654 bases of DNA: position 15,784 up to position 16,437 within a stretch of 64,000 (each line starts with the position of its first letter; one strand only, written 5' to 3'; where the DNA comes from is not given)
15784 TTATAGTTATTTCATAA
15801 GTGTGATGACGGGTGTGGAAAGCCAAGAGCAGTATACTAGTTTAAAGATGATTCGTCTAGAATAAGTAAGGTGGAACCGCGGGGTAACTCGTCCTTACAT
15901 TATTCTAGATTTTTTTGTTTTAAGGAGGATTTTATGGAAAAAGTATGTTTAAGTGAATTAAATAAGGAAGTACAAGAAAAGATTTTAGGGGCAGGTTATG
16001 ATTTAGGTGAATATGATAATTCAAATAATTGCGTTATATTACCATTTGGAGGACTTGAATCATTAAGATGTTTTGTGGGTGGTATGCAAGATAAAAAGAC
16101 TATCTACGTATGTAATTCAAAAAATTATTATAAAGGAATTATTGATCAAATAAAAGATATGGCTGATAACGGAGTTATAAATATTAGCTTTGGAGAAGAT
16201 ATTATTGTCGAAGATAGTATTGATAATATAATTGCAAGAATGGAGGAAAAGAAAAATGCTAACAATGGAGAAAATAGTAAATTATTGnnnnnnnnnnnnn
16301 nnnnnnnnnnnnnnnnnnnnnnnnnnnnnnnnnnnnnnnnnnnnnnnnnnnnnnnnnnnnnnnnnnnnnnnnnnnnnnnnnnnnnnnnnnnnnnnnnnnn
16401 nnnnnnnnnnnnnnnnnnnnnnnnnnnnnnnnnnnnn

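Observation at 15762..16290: T-box leader controls a small unknown ORF that overlaps glyS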

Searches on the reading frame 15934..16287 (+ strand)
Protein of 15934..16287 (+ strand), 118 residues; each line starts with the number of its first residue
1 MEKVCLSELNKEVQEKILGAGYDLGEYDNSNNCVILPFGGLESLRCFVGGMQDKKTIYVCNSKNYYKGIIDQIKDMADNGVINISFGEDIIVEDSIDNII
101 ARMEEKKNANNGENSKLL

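Call 5: search_protein_families(library=pfam, proteins=[window:15934-16287:+], max_evalue=1)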
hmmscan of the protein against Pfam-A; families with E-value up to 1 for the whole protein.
window:15934-16287:+ (118 aa): 2 families
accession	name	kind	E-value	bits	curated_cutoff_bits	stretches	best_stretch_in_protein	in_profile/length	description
PF03641.19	Lysine_decarbox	-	0.0017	19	27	1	50-103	79-131/131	Possible lysine decarboxylase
PF06289.16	FlbD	-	0.02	14.9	24.7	1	70-107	19-55/59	Flagellar and Swarming motility proteins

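Call 7: find_homologous_proteins(query=window:15934-16287:+, max_evalue=0.01)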
Query window:15934-16287:+ (118 aa): 2 proteins with E <= 0.01 among 4 candidates.
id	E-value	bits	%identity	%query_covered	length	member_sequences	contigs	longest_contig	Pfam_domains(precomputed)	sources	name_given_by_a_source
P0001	2.0e-70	252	100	100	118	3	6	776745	-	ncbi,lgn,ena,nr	ncbi:MAG: hypothetical protein IJ097_03450 [Bacilli bacterium]|nr:hypothetical protein [Bacilli bact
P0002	4.9e-48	180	70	100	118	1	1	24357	-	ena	-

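Call 10: find_encoding_contigs(protein=P0002, flank=6000, max_places=6)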
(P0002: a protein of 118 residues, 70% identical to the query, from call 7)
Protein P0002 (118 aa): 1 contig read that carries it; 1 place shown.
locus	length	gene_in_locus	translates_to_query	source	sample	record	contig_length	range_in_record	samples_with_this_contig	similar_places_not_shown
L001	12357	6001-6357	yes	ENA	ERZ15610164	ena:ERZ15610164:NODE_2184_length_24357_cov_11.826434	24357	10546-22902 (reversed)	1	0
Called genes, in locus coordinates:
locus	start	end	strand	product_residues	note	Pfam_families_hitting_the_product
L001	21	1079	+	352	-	PF00768:Peptidase_S11, PF13354:Beta-lactamase2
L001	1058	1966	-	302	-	PF00149:Metallophos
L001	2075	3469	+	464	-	PF00890:FAD_binding_2 (faint), PF01134:GIDA (faint), PF01266:DAO (faint), PF01946:Thi4 (weak), PF03486:HI0933_like (weak), PF05834:Lycopene_cycl (faint), PF07992:Pyr_redox_2, PF21688:FAD-depend_C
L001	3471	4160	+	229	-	PF00160:Pro_isomerase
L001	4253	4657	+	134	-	PF07963:N_methyl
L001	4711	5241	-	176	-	PF00383:dCMP_cyt_deam_1, PF14437:MafB19-deam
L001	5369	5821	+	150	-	-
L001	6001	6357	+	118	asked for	-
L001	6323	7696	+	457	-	PF28494:GlyRS_ins_1 (weak), PF00587:tRNA-synt_2b, PF03129:HGTP_anticodon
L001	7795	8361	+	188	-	-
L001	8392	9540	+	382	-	PF00717:Peptidase_S24 (weak), PF10502:Peptidase_S26 (weak)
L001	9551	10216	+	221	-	PF17231:DUF5305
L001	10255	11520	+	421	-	PF19789:DUF6273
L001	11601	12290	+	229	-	PF00117:GATase, PF07722:Peptidase_C26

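Call 11: find_encoding_contigs(protein=P0001, flank=3000, max_places=6)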
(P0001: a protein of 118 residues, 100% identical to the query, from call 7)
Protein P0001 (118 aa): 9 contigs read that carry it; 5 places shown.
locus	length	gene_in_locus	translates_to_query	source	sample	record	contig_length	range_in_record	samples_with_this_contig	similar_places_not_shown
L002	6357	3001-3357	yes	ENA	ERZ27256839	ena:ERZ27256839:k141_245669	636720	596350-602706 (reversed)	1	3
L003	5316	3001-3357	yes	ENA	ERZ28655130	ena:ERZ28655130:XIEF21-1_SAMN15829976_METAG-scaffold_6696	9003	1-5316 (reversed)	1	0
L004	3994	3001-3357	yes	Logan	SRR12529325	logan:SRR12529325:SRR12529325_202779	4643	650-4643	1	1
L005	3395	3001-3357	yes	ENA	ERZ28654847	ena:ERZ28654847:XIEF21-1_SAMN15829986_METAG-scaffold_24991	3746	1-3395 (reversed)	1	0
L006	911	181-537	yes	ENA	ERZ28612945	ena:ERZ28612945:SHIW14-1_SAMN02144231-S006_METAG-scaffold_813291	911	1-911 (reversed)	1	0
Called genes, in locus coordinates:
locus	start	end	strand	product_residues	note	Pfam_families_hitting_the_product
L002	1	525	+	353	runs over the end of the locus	PF00768:Peptidase_S11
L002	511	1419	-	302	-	PF00149:Metallophos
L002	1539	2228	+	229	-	PF00160:Pro_isomerase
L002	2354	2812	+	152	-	-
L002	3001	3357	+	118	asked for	-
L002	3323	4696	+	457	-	PF28494:GlyRS_ins_1 (weak), PF00587:tRNA-synt_2b, PF03129:HGTP_anticodon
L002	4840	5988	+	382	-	PF00717:Peptidase_S24 (weak)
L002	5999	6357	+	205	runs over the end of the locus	PF17231:DUF5305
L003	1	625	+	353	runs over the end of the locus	PF00768:Peptidase_S11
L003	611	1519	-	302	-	PF00149:Metallophos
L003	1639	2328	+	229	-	PF00160:Pro_isomerase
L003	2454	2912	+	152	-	-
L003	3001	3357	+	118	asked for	-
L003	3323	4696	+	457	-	PF28494:GlyRS_ins_1 (weak), PF00587:tRNA-synt_2b, PF03129:HGTP_anticodon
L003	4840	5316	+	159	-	?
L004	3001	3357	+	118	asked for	-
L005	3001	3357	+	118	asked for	-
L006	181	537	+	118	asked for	-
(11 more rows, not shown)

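Call 18: search_protein_representatives(protein=window:15934-16287:+)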
Query: 118 residues. Proteins with E-value up to 0.001 (for the whole library): 8; up to 1e-10: 2; up to 1e-30: 1. The best 8 are listed.
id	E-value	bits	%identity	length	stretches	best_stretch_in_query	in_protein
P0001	6.5e-71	251.9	100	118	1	1-118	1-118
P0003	9.2e-18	80.6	45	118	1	3-117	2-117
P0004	5.4e-10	55.6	42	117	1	26-118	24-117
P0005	7.7e-07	45.4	29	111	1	11-111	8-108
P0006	9.7e-06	41.9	29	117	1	6-118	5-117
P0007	7.2e-05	39.1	36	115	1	18-118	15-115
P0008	1.4e-04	38.1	30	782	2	37-88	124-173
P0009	3.6e-04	36.8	38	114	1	3-118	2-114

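Call 24: search_protein_families(library=pfam, proteins=[P0003, P0004, P0006], max_evalue=0.1)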
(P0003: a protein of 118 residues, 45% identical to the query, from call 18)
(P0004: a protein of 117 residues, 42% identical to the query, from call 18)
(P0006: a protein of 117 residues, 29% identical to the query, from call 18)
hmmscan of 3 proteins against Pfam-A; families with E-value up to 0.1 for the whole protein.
P0003 (118 aa): 2 families
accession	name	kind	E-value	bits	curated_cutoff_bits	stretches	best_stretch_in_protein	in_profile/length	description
PF06289.16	FlbD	-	0.028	14.5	24.7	0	79-106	29-56/59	Flagellar and Swarming motility proteins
PF06657.18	Cep57_MT_bd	-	0.047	14.6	31.3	1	65-106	28-69/77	Centrosome microtubule-binding domain of Cep57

P0004 (117 aa): 1 family
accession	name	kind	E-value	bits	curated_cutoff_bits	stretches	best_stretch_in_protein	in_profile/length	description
PF03641.19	Lysine_decarbox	-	0.015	15.9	27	1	27-100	52-131/131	Possible lysine decarboxylase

P0006 (117 aa): 2 families
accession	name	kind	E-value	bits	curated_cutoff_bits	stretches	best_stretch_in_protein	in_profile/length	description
PF03641.19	Lysine_decarbox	-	0.0012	19.5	27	1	26-100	51-131/131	Possible lysine decarboxylase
PF02670.22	DXP_reductoisom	-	0.024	15.8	21.7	1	7-62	70-125/129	1-deoxy-D-xylulose 5-phosphate reductoisomerase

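Call 25: search_protein_families(library=ncbifam, proteins=[window:15934-16287:+, P0004], max_evalue=0.1)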
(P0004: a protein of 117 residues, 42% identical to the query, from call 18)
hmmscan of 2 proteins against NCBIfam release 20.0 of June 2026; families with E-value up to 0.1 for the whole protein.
window:15934-16287:+ (118 aa): 1 family
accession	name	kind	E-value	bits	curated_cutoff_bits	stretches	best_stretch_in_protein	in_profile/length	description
TIGR00730.1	TIGR00730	subfamily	0.00085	19.1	96.35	1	53-105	125-177/178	TIGR00730 family Rossman fold protein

P0004 (117 aa): 2 families
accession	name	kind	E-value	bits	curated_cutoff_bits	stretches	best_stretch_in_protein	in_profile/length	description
NF006810.0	PRK09331.1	subfamily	0.0043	15.9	301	1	16-104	67-157/397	Sep-tRNA:Cys-tRNA synthetase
TIGR00730.1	TIGR00730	subfamily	0.021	14.6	96.35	1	28-101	97-176/178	TIGR00730 family Rossman fold protein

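Call 37: predict_structure(alignment_id=A3)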
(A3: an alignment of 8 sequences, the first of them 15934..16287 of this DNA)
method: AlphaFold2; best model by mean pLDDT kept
length: 118 residues; sequences in the alignment: 8
mean_pLDDT: 89.2   pTM: 0.82
mean pLDDT of the five models: 89.2, 87.7, 87.6, 87.5, 87.0
residues with pLDDT >= 90: 98; 70-90: 10; 50-70: 3; < 50: 7
segments of 3 or more residues with pLDDT < 50: 112-118
pLDDT, mean of each block of 10 residues (from residue 1): 90 95 94 91 94 95 93 95 92 96 87 41
secondary structure, 60 per line:
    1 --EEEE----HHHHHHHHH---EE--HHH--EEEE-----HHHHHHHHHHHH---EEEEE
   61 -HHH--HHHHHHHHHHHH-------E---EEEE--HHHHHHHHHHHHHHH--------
elements in order: E3-6 H11-19 E32-35 H41-52 E56-60 H67-78 E90-93 H96-110

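Call 41: fold_search(model_id=the predicted structure, library=pdb)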
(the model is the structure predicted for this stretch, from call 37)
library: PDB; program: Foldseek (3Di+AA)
matches with E <= 10: 537; with E <= 0.001: 2
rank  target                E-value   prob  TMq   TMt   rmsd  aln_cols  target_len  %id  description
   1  1t35_A                7.1e-04  1.00  0.60  0.42   6.0       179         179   12  CRYSTAL STRUCTURE OF A HYPOTHETICAL PROTEIN YVDD- A PUTATIVE LYSINE DECARBOXYLASE (released 2004-05-04)
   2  1t35_E                8.1e-04  1.00  0.62  0.42   6.3       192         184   11  CRYSTAL STRUCTURE OF A HYPOTHETICAL PROTEIN YVDD- A PUTATIVE LYSINE DECARBOXYLASE (released 2004-05-04)
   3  5its_C                1.4e-03  1.00  0.66  0.44   4.2       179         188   12  Crystal structure of LOG from Corynebacterium glutamicum (released 2016-08-24)
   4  5zbl_B                3.0e-03  1.00  0.56  0.38   8.6       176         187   12  Crystal structure of type-I LOG from Corynebacterium glutamicum in complex with AMP (released 2018-06-27)
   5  5zbl_C                3.0e-03  1.00  0.57  0.41   7.8       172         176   13  Crystal structure of type-I LOG from Corynebacterium glutamicum in complex with AMP (released 2018-06-27)
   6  3sbx_A                3.2e-03  1.00  0.55  0.39   5.6       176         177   15  Crystal structure of a putative uncharacterized protein from Mycobacterium marinum bound to adenosine 5'-monophosphate (released 2011-06-15)
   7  5zbl_D                3.7e-03  1.00  0.53  0.36   7.0       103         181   14  Crystal structure of type-I LOG from Corynebacterium glutamicum in complex with AMP (released 2018-06-27)
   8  5its_A                3.9e-03  1.00  0.66  0.45   4.3       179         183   12  Crystal structure of LOG from Corynebacterium glutamicum (released 2016-08-24)
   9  1ydh_A                4.8e-03  1.00  0.65  0.43   4.7       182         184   12  X-ray structure of a lysine decarboxylase-like protein from arabidopsis thaliana gene at5g11950 (released 2005-01-11)
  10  5uic_B                7.6e-03  0.97  0.47  0.46   5.8       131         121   16  Structure of the Francisella response regulator receiver domain, QseB (released 2017-08-16)
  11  4b31_D                8.7e-03  0.99  0.49  0.11   6.6       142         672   16  Probing the active center of catalase-phenol oxidase from Scytalidium thermophilum (released 2013-04-10)
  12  1ydh_B                9.9e-03  1.00  0.70  0.48   4.4       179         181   13  X-ray structure of a lysine decarboxylase-like protein from arabidopsis thaliana gene at5g11950 (released 2005-01-11)
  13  5zbl_A                9.9e-03  1.00  0.51  0.34   7.1       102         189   15  Crystal structure of type-I LOG from Corynebacterium glutamicum in complex with AMP (released 2018-06-27)
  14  2a33_A                1.1e-02  1.00  0.57  0.41   7.7       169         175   14  X-Ray Structure of a Lysine Decarboxylase-Like Protein from Arabidopsis Thaliana Gene AT2G37210 (released 2005-07-19)
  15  5xzm_C                1.1e-02  0.98  0.49  0.11   6.2       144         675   14  CATPO mutant - V228I (released 2018-07-18)
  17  2a33_B                1.7e-02  0.98  0.51  0.37   7.4       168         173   12  X-Ray Structure of a Lysine Decarboxylase-Like Protein from Arabidopsis Thaliana Gene AT2G37210 (released 2005-07-19)
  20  5its_D                2.5e-02  1.00  0.65  0.42   4.2       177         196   12  Crystal structure of LOG from Corynebacterium glutamicum (released 2016-08-24)
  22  5its_B                2.7e-02  0.98  0.53  0.34   8.6       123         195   14  Crystal structure of LOG from Corynebacterium glutamicum (released 2016-08-24)
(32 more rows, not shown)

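Call 42: find_encoding_contigs(protein=P0003, flank=2500, max_places=2)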
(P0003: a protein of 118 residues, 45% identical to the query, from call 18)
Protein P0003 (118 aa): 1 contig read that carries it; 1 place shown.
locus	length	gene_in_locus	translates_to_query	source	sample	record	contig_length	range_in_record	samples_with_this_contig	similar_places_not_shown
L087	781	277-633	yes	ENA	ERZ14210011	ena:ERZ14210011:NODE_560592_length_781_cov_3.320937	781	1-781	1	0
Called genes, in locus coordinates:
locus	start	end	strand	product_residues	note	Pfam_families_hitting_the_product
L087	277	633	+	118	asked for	-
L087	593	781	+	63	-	?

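Call 43: find_encoding_contigs(protein=P0006, flank=2500, max_places=2)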
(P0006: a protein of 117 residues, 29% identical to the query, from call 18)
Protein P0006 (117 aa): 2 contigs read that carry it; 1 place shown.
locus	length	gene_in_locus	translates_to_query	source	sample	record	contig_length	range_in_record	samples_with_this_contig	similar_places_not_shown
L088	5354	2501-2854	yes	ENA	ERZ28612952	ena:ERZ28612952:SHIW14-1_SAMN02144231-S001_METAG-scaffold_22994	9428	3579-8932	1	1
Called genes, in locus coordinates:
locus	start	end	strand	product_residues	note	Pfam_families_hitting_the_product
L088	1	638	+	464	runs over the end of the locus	PF00890:FAD_binding_2 (faint), PF01134:GIDA (faint), PF01266:DAO (faint), PF01494:FAD_binding_3 (faint), PF01946:Thi4 (faint), PF03486:HI0933_like (faint), PF05834:Lycopene_cycl (faint), PF21688:FAD-depend_C, +2 more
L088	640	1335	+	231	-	PF00160:Pro_isomerase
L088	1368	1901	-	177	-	PF00383:dCMP_cyt_deam_1, PF14437:MafB19-deam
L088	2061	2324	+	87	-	-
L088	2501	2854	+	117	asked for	-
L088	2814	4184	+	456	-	PF28494:GlyRS_ins_1 (faint), PF00587:tRNA-synt_2b, PF03129:HGTP_anticodon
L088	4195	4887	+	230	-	PF00117:GATase, PF07722:Peptidase_C26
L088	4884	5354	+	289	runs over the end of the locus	PF02578:Cu-oxidase_4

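Call 44: find_encoding_contigs(protein=P0004, flank=2500, max_places=2)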
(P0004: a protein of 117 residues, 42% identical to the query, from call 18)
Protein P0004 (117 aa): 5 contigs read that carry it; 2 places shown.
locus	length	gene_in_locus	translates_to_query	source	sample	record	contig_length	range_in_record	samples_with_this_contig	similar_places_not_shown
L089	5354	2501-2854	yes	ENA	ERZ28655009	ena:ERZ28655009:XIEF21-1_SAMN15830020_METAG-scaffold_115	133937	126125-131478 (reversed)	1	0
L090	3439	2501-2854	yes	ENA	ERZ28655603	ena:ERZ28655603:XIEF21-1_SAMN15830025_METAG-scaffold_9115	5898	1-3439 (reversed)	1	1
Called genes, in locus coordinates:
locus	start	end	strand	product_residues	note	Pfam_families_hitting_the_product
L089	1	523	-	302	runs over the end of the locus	PF00149:Metallophos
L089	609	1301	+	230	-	PF00160:Pro_isomerase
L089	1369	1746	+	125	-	PF07963:N_methyl (weak)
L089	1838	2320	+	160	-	-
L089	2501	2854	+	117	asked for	-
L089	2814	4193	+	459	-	PF28494:GlyRS_ins_1 (weak), PF00587:tRNA-synt_2b, PF03129:HGTP_anticodon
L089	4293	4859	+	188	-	-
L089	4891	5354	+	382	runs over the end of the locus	PF00717:Peptidase_S24 (weak), PF10502:Peptidase_S26 (weak)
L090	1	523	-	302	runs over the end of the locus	PF00149:Metallophos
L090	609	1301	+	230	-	PF00160:Pro_isomerase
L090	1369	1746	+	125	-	PF07963:N_methyl (weak)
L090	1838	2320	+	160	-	-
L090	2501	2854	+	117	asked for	-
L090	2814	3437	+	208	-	?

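Call 45: find_encoding_contigs(protein=P0005, flank=2500, max_places=2)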
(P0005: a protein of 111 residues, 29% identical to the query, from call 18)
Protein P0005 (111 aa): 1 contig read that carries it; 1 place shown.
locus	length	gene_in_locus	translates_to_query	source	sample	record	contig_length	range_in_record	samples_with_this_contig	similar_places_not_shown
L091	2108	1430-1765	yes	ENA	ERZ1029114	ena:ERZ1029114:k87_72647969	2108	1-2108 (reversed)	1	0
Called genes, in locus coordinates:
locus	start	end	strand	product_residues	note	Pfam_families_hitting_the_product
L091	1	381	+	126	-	?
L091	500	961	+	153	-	-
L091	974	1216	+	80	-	-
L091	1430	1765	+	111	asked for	PF03641:Lysine_decarbox (weak)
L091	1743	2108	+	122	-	?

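Call 46: find_encoding_contigs(protein=P0007, flank=2500, max_places=2)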
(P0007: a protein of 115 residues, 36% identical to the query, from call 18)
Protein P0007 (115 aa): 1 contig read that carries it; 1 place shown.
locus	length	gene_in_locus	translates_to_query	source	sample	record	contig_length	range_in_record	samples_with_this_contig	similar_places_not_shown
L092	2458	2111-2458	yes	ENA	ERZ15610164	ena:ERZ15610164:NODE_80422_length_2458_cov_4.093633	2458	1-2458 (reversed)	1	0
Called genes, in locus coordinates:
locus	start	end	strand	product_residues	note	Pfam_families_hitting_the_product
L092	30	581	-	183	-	PF00383:dCMP_cyt_deam_1, PF14437:MafB19-deam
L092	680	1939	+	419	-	PF00079:Serpin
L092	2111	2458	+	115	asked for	?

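Call 47: find_encoding_contigs(protein=P0009, flank=2500, max_places=2)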
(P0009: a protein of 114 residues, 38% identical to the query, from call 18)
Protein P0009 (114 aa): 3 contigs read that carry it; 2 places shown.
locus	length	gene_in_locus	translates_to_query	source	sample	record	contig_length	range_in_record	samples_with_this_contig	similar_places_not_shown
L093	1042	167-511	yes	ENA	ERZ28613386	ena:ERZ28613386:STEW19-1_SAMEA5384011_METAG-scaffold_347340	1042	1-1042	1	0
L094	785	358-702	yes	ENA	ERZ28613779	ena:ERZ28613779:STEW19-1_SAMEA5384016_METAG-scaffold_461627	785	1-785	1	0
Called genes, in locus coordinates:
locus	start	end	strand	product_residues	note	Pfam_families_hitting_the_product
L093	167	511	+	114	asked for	-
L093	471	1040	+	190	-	?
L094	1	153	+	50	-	?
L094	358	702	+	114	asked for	-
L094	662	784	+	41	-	?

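Call 81: search_solved_structures(query=A3, max_evalue=1, show_alignments=2)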
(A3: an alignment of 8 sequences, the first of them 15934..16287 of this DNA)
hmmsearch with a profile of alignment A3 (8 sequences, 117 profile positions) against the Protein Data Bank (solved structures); distinct sequences matched with E-value up to 1: 11.
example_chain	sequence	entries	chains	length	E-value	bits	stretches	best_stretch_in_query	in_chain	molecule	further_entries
2a33_A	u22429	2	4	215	2.2e-06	31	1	24-102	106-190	hypothetical protein | Uncharacterized protein At2g37210/T2N18.3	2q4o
1ydh_A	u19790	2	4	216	1.9e-05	28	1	25-103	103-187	At5g11950 | Lysine decarboxylase-like protein At5g11950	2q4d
5its_A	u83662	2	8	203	2.8e-05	27.4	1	28-100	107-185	Cytokinin riboside 5'-monophosphate phosphoribohydrolase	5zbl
9io5_G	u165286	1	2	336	0.028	17.7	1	40-106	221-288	G1-ATPase subunit gamma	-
1t35_A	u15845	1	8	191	0.031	17.6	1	28-101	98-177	HYPOTHETICAL PROTEIN YVDD, Putative Lysine Decarboxylase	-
5wq3_A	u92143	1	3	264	0.12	15.7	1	27-98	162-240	Cytokinin riboside 5'-monophosphate phosphoribohydrolase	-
7w2i_B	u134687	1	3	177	0.15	15.4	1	24-93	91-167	Cytokinin riboside 5'-monophosphate phosphoribohydrolase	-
7w2i_A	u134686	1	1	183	0.16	15.3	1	24-93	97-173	Cytokinin riboside 5'-monophosphate phosphoribohydrolase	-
3sbx_A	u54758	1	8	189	0.16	15.3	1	24-97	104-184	Putative uncharacterized protein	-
1mky_A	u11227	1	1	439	0.36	14.2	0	40-103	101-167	Probable GTP-binding protein engA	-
3qua_A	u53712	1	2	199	0.56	13.6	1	26-97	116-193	Putative uncharacterized protein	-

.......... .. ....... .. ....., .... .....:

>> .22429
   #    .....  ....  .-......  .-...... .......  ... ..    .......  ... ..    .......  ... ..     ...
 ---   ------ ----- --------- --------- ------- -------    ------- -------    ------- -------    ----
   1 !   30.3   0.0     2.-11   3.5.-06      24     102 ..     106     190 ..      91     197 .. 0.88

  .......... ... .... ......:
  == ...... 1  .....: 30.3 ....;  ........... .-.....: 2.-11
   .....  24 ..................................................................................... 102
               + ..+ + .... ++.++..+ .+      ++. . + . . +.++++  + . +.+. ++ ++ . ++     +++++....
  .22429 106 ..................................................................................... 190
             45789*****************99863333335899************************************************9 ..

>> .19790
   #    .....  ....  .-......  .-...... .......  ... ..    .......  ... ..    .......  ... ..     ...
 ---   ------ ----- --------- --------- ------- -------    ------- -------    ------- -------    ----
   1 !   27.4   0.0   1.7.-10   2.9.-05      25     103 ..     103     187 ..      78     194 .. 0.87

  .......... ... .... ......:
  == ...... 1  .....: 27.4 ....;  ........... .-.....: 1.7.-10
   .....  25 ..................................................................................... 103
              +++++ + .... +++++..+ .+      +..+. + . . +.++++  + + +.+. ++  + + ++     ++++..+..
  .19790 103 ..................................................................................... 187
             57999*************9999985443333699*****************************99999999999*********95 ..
